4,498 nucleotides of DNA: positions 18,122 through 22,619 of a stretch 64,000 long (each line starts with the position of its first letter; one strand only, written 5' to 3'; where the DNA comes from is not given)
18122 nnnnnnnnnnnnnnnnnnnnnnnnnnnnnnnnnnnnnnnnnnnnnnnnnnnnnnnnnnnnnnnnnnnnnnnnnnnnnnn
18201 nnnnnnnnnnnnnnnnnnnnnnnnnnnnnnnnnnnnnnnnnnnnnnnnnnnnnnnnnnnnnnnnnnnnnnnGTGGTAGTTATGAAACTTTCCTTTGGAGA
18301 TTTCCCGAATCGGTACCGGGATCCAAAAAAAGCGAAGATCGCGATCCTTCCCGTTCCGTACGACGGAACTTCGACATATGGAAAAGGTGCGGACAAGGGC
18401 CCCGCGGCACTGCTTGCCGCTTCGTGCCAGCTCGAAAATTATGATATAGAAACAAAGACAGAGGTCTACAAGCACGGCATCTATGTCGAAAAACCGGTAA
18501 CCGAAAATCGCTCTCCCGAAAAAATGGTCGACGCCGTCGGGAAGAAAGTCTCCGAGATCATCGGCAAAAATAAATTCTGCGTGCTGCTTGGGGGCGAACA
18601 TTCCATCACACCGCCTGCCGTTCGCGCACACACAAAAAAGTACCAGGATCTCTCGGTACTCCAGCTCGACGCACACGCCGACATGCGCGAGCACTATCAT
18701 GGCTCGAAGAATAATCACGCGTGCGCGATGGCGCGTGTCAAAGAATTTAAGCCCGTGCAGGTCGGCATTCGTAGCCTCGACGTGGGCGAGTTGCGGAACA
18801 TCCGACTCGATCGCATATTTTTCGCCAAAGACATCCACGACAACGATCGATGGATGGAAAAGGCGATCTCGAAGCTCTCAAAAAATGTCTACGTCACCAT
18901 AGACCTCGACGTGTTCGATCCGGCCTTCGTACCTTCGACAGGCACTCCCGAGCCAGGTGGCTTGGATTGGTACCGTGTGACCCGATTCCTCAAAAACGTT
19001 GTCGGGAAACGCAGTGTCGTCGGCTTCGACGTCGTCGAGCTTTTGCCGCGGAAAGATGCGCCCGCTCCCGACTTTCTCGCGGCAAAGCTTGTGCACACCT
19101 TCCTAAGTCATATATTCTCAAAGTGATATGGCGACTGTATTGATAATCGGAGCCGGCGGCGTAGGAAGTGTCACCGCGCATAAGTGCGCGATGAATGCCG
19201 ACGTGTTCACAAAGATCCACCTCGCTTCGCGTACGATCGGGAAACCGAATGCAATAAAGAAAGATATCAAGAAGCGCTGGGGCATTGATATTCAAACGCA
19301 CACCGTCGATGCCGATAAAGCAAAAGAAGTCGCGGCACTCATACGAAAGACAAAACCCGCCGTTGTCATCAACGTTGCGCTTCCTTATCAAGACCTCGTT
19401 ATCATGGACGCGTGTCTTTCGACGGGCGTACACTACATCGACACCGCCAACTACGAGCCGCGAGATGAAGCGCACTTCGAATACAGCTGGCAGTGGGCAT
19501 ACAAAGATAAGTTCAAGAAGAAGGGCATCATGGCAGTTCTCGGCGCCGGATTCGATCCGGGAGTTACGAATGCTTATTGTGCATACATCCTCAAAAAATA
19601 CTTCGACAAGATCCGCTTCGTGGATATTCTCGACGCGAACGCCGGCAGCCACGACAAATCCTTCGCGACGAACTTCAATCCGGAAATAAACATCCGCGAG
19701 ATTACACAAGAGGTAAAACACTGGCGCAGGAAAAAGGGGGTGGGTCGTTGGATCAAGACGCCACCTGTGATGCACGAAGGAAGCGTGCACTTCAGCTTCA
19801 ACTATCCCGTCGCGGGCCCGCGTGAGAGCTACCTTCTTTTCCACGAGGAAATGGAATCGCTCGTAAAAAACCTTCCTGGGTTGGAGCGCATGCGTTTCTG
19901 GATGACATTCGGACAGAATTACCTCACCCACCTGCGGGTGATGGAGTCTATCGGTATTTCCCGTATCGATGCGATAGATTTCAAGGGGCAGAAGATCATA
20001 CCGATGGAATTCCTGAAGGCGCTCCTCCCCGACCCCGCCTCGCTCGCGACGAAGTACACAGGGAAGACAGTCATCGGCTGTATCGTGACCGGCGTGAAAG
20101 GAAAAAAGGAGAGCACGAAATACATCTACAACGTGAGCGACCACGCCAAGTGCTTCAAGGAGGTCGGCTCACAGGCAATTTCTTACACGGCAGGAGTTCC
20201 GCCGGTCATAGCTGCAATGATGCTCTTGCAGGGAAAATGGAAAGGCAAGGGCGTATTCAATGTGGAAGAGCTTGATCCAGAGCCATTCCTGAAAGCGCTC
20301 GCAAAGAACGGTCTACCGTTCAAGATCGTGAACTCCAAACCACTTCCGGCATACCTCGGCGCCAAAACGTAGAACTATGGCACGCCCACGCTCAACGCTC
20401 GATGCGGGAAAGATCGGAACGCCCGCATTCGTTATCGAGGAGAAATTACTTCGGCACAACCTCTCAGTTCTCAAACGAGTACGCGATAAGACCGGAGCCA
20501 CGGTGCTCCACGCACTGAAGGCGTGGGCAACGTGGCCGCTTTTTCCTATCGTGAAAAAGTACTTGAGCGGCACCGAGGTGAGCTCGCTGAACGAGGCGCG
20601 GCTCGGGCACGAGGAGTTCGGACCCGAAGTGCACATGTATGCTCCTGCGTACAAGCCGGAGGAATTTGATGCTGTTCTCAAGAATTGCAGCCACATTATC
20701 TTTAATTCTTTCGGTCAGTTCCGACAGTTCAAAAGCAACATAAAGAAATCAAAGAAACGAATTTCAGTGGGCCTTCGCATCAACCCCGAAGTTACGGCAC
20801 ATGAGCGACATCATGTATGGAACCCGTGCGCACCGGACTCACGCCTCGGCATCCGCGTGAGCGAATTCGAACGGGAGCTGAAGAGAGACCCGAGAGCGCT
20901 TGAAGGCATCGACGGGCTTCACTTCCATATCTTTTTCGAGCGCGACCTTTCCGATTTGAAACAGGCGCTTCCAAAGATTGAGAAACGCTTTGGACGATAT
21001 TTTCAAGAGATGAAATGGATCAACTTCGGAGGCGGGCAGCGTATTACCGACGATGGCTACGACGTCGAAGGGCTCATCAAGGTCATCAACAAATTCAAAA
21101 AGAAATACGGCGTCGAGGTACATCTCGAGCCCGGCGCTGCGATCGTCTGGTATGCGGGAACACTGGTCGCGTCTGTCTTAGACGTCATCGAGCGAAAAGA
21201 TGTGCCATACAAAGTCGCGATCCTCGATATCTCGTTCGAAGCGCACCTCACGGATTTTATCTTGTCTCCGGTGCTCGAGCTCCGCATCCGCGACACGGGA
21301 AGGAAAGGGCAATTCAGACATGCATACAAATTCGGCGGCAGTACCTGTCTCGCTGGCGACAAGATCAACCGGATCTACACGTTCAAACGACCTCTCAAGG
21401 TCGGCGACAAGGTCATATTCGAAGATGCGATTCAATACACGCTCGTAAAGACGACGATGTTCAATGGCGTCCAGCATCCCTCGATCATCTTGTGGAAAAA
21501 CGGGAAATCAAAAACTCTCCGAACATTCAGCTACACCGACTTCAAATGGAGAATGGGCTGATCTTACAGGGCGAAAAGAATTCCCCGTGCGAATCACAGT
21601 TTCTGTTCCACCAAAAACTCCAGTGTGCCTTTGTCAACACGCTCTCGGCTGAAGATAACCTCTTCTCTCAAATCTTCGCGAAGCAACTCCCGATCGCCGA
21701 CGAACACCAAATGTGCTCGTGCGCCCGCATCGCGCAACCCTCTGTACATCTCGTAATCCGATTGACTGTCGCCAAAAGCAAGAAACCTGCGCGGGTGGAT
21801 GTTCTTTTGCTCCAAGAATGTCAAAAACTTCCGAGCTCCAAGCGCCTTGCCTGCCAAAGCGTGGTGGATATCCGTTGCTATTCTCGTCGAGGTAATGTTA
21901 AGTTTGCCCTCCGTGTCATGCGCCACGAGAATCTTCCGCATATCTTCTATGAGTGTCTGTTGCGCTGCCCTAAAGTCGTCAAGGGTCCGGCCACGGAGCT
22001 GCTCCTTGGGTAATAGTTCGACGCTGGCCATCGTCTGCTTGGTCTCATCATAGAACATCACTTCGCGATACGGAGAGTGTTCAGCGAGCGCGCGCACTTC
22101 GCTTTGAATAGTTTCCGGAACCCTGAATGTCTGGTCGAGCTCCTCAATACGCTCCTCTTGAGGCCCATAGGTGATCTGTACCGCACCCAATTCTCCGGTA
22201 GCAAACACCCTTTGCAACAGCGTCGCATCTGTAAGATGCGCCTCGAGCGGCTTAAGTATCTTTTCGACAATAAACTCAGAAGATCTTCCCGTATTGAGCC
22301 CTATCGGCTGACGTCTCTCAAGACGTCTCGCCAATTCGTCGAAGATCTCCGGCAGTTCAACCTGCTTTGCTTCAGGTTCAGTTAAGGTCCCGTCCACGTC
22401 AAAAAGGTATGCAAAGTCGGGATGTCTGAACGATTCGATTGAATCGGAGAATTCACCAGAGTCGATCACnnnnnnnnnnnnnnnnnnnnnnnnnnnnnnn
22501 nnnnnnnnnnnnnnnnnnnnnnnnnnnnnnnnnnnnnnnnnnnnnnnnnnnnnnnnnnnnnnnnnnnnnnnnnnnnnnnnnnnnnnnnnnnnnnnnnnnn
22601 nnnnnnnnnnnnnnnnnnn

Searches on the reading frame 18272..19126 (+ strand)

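Call 58: search_protein_families(library=pfam, proteins=[window:18272-19126:+], max_evalue=0.001)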
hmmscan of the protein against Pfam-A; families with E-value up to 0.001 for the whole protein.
window:18272-19126:+ (284 aa): 1 family
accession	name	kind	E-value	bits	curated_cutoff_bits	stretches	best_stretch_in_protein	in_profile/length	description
PF00491.26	Arginase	-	2.5e-66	224.4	22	1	22-277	2-277/280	Arginase family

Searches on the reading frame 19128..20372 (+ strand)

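Call 58: search_protein_families(library=pfam, proteins=[window:19128-20372:+], max_evalue=0.001)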
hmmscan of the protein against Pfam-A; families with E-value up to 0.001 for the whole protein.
window:19128-20372:+ (414 aa): 2 families
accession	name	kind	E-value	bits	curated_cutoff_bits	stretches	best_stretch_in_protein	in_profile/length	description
PF16653.10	Sacchrp_dh_C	-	4.3e-40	138.9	31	1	141-396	1-265/265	Saccharopine dehydrogenase C-terminal domain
PF03435.24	Sacchrp_dh_NADP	-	2.2e-33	115.7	25.1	1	4-137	1-129/129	Saccharopine dehydrogenase NADP binding domain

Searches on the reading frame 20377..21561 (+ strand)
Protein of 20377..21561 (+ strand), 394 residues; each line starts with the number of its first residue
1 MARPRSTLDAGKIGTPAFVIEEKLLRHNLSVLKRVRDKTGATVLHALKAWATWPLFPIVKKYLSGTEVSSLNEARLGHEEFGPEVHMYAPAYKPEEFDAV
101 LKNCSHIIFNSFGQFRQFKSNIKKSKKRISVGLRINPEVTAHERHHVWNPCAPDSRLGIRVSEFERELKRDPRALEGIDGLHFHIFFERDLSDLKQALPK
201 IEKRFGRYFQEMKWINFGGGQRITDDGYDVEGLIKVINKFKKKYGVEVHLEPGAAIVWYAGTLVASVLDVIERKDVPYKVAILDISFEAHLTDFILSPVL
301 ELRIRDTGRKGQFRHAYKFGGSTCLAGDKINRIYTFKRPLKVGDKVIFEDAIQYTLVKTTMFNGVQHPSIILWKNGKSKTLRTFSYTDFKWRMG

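Call 58: search_protein_families(library=pfam, proteins=[window:20377-21561:+], max_evalue=0.001)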
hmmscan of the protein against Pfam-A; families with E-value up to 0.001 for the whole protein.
window:20377-21561:+ (394 aa): 2 families
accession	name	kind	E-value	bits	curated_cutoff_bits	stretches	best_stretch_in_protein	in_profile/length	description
PF00278.28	Orn_DAP_Arg_deC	-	2.2e-08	34.7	23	1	259-351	6-94/95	Pyridoxal-dependent decarboxylase, C-terminal sheet domain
PF02784.22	Orn_Arg_deC_N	-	1.2e-07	31.8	23.4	1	41-257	18-246/247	Pyridoxal-dependent decarboxylase, pyridoxal binding domain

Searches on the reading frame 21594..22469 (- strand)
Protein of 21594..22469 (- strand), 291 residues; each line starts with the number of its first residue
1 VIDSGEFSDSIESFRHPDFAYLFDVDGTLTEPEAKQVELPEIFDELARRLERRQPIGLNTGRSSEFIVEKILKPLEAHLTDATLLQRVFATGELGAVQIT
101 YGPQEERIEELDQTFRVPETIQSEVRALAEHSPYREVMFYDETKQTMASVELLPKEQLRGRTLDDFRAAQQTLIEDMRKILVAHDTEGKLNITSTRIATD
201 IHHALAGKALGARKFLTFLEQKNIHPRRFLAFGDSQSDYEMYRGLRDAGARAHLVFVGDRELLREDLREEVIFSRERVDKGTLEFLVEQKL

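Call 3: search_protein_families(library=pfam, proteins=[window:21594-22469:-], max_evalue=0.01)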
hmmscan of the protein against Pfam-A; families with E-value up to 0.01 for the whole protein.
window:21594-22469:- (291 aa): 4 families
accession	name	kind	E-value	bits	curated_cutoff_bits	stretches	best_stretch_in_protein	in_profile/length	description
PF00702.32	Hydrolase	-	2.6e-06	28.4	26.4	1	20-241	3-186/191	haloacid dehalogenase-like hydrolase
PF08282.18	Hydrolase_3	-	7.6e-06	26.3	20.9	0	190-241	170-218/255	haloacid dehalogenase-like hydrolase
PF05116.19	S6PP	-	0.00031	20.8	20.3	0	169-245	128-200/247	Sucrose-6F-phosphate phosphohydrolase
PF21141.3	T6PP_C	-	0.00093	18.9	26.7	1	175-271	159-252/267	Trehalose-6-phosphate phosphatase, C-terminal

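Call 52: search_protein_families(library=padloc, proteins=[window:21594-22469:-], max_evalue=0.01)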
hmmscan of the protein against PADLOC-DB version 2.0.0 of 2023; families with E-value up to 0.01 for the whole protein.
window:21594-22469:- (291 aa): 1 family
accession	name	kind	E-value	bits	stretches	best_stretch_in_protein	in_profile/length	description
PDLC03411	REase_II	-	0.0084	13.6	0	124-212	10-95/350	Type II restriction enzyme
